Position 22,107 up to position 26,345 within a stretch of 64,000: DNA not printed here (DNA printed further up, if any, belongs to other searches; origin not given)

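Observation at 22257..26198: PEP-utilising phosphotransferase with one ATP-grasp head and two complete substrate-domain + phosphohistidine swivel modules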

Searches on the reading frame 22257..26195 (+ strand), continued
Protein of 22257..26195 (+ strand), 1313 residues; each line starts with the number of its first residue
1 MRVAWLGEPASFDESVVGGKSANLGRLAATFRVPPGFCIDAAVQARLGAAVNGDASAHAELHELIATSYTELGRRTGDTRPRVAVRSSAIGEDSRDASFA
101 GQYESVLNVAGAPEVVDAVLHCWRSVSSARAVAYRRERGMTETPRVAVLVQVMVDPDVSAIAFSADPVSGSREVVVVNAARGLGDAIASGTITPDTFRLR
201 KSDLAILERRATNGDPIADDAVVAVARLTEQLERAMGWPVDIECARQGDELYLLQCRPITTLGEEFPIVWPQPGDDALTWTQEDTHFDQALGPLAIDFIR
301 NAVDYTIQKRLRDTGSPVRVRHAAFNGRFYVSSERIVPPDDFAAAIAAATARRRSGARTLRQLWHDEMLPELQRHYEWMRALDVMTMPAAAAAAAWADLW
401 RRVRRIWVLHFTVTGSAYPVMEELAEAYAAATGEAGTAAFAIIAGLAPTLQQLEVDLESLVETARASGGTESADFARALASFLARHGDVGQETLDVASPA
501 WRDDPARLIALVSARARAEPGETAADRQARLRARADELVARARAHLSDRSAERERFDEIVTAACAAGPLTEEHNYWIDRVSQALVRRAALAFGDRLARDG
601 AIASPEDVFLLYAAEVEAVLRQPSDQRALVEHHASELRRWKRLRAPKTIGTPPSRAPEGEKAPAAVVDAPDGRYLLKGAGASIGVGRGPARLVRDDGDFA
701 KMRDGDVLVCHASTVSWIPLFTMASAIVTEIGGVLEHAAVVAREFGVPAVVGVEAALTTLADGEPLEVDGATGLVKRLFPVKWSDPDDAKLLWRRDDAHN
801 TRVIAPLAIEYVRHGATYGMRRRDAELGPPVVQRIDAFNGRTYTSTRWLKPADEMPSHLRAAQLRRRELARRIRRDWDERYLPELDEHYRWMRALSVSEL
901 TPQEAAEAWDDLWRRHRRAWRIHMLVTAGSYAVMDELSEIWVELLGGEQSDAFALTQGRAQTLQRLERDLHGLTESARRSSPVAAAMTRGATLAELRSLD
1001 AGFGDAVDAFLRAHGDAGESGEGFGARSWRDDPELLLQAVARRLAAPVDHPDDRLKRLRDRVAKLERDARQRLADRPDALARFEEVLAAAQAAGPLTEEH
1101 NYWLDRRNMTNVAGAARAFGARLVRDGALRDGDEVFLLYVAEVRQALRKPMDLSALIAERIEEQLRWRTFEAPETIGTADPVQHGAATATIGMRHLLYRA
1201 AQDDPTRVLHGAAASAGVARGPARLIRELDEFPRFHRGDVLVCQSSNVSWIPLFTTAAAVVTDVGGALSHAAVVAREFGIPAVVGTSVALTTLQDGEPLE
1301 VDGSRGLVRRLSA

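Call 19: find_encoding_contigs(protein=P0023, flank=8000, max_places=2)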
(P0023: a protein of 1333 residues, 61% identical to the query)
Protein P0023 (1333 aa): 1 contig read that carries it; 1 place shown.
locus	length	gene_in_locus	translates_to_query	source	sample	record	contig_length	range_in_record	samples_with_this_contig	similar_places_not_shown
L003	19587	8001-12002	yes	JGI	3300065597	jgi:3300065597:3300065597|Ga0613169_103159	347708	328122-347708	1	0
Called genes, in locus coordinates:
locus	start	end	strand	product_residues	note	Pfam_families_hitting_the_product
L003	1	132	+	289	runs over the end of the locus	PF02629:CoA_binding, PF13607:Succ_CoA_lig, PF00549:Ligase_CoA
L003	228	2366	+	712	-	PF01839:FG-GAP (faint), PF13517:FG-GAP_3 (faint), PF11258:DUF3048, PF17479:DUF3048_C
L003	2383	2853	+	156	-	-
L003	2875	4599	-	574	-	PF00999:Na_H_Exchanger, PF02254:TrkA_N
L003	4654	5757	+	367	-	PF01497:Peripla_BP_2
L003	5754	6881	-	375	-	PF13493:DUF4118, PF00512:HisKA, PF13581:HATPase_c_2 (weak), PF02518:HATPase_c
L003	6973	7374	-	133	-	PF08570:DUF1761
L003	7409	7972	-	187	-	PF06966:DUF1295 (faint), PF04191:PEMT, PF04140:ICMT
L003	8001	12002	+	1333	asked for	PF01326:PPDK_N, PF27448:Rph_4th, PF00391:PEP-utilizers, PF27448:Rph_4th, PF00391:PEP-utilizers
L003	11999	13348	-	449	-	PF07690:MFS_1, PF00083:Sugar_tr (faint), PF07690:MFS_1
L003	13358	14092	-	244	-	PF01904:DUF72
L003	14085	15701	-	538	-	PF02690:Na_Pi_cotrans, PF01895:PhoU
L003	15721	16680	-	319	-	PF17936:Big_6 (faint), PF09136:Glucodextran_B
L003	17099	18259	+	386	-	PF00285:Citrate_synt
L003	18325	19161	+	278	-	PF13517:FG-GAP_3 (faint)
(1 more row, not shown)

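Call 28: find_encoding_contigs(protein=P0058, flank=6000, max_places=3)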
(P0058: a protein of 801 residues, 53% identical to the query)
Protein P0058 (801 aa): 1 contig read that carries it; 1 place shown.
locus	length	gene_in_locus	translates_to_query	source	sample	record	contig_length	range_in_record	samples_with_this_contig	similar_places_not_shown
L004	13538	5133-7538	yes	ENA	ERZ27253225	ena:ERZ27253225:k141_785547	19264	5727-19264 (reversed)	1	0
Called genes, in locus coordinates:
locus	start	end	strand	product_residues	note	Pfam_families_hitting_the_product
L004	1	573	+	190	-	?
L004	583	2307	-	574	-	PF00999:Na_H_Exchanger, PF02254:TrkA_N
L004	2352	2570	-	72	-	-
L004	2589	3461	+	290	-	PF01497:Peripla_BP_2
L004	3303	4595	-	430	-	PF13493:DUF4118 (weak), PF00512:HisKA, PF02518:HATPase_c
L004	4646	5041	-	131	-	PF08570:DUF1761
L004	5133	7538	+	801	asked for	PF01326:PPDK_N, PF27448:Rph_4th, PF00391:PEP-utilizers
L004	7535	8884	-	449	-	PF07690:MFS_1, PF00083:Sugar_tr (faint), PF07690:MFS_1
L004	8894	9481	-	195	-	PF04191:PEMT, PF04140:ICMT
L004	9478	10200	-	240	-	PF01904:DUF72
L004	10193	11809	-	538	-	PF02690:Na_Pi_cotrans, PF01895:PhoU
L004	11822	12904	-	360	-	PF09136:Glucodextran_B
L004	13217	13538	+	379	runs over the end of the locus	PF00285:Citrate_synt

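Call 29: find_encoding_contigs(protein=P0062, flank=6000, max_places=3)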
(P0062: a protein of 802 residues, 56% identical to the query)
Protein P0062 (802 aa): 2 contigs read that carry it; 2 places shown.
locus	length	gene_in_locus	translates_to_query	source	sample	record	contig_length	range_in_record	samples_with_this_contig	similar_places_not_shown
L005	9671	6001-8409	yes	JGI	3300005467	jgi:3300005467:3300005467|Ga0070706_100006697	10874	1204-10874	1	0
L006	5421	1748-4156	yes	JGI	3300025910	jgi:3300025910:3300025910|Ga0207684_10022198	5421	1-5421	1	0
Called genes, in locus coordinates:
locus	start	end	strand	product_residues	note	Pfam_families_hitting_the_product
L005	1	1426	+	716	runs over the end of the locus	PF01839:FG-GAP (faint), PF13517:FG-GAP_3 (weak), PF11258:DUF3048, PF17479:DUF3048_C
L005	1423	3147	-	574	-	PF00999:Na_H_Exchanger, PF02254:TrkA_N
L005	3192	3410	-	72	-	-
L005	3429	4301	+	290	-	PF01497:Peripla_BP_2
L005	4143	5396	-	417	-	PF13493:DUF4118, PF00512:HisKA, PF02518:HATPase_c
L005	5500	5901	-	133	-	PF08570:DUF1761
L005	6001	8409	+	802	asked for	PF01326:PPDK_N, PF27448:Rph_4th, PF00391:PEP-utilizers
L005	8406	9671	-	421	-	?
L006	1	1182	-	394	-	?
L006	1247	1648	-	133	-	PF08570:DUF1761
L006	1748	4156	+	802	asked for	PF01326:PPDK_N, PF27448:Rph_4th, PF00391:PEP-utilizers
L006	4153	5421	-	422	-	?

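Call 30: find_encoding_contigs(protein=P0048, flank=6000, max_places=3)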
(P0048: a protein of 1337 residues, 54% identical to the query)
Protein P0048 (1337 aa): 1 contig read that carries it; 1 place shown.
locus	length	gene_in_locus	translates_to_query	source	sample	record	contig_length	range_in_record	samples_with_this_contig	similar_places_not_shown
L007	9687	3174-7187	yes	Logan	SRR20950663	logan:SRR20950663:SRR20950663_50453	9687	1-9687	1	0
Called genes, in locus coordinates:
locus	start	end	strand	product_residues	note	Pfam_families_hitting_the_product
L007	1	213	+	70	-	?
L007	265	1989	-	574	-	PF00999:Na_H_Exchanger, PF02254:TrkA_N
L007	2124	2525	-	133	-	PF08570:DUF1761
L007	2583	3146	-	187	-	PF06966:DUF1295 (weak), PF04191:PEMT, PF04140:ICMT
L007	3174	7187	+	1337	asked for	PF01326:PPDK_N, PF27448:Rph_4th, PF00391:PEP-utilizers, PF27448:Rph_4th, PF00391:PEP-utilizers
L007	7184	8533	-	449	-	PF07690:MFS_1, PF00083:Sugar_tr (faint), PF07690:MFS_1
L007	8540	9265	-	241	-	PF01904:DUF72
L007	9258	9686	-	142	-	?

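Call 31: search_solved_structures(query=window:22257-26195:+, max_evalue=0.001, show_alignments=1)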
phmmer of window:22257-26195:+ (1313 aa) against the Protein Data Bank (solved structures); distinct sequences matched with E-value up to 0.001: 14.
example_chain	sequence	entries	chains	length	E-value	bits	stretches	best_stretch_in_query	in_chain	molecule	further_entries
8a8e_A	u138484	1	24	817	3.4e-63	217.1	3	59-209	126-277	Phosphoenolpyruvate synthase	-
5fbs_A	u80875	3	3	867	4.2e-60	206.8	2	462-776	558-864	Phosphoenolpyruvate synthase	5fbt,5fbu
5hv2_A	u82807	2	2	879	4.7e-60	206.6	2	462-776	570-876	Phosphoenolpyruvate synthase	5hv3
5hv1_A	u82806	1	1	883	4.7e-60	206.6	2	462-776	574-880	Phosphoenolpyruvate synthase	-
9dae_A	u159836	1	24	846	7.7e-52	179.4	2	59-210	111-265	Phosphoenolpyruvate synthase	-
2ols_A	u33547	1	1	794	7.6e-40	139.7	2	62-204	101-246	Phosphoenolpyruvate synthase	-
5hv6_A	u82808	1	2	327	1.9e-29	105.2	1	77-261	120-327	Phosphoenolpyruvate synthase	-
9goj_A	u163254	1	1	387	2.1e-29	105.1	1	52-238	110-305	Phosphoenolpyruvate synthase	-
2e28_A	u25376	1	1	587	3.5e-12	48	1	677-777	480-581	Pyruvate kinase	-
2x0s_A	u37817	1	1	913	2.4e-05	25.4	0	118-257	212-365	PYRUVATE PHOSPHATE DIKINASE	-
1vbg_A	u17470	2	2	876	6e-05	24.1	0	1211-1288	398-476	pyruvate,orthophosphate dikinase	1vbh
3t05_A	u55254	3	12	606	0.00016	22.7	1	701-775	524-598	Pyruvate kinase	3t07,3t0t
5woy_A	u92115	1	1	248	0.00034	21.6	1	1260-1308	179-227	Phosphoenolpyruvate-protein phosphotransferase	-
2hro_A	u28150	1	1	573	0.00072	20.5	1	1260-1307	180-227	Phosphoenolpyruvate-protein phosphotransferase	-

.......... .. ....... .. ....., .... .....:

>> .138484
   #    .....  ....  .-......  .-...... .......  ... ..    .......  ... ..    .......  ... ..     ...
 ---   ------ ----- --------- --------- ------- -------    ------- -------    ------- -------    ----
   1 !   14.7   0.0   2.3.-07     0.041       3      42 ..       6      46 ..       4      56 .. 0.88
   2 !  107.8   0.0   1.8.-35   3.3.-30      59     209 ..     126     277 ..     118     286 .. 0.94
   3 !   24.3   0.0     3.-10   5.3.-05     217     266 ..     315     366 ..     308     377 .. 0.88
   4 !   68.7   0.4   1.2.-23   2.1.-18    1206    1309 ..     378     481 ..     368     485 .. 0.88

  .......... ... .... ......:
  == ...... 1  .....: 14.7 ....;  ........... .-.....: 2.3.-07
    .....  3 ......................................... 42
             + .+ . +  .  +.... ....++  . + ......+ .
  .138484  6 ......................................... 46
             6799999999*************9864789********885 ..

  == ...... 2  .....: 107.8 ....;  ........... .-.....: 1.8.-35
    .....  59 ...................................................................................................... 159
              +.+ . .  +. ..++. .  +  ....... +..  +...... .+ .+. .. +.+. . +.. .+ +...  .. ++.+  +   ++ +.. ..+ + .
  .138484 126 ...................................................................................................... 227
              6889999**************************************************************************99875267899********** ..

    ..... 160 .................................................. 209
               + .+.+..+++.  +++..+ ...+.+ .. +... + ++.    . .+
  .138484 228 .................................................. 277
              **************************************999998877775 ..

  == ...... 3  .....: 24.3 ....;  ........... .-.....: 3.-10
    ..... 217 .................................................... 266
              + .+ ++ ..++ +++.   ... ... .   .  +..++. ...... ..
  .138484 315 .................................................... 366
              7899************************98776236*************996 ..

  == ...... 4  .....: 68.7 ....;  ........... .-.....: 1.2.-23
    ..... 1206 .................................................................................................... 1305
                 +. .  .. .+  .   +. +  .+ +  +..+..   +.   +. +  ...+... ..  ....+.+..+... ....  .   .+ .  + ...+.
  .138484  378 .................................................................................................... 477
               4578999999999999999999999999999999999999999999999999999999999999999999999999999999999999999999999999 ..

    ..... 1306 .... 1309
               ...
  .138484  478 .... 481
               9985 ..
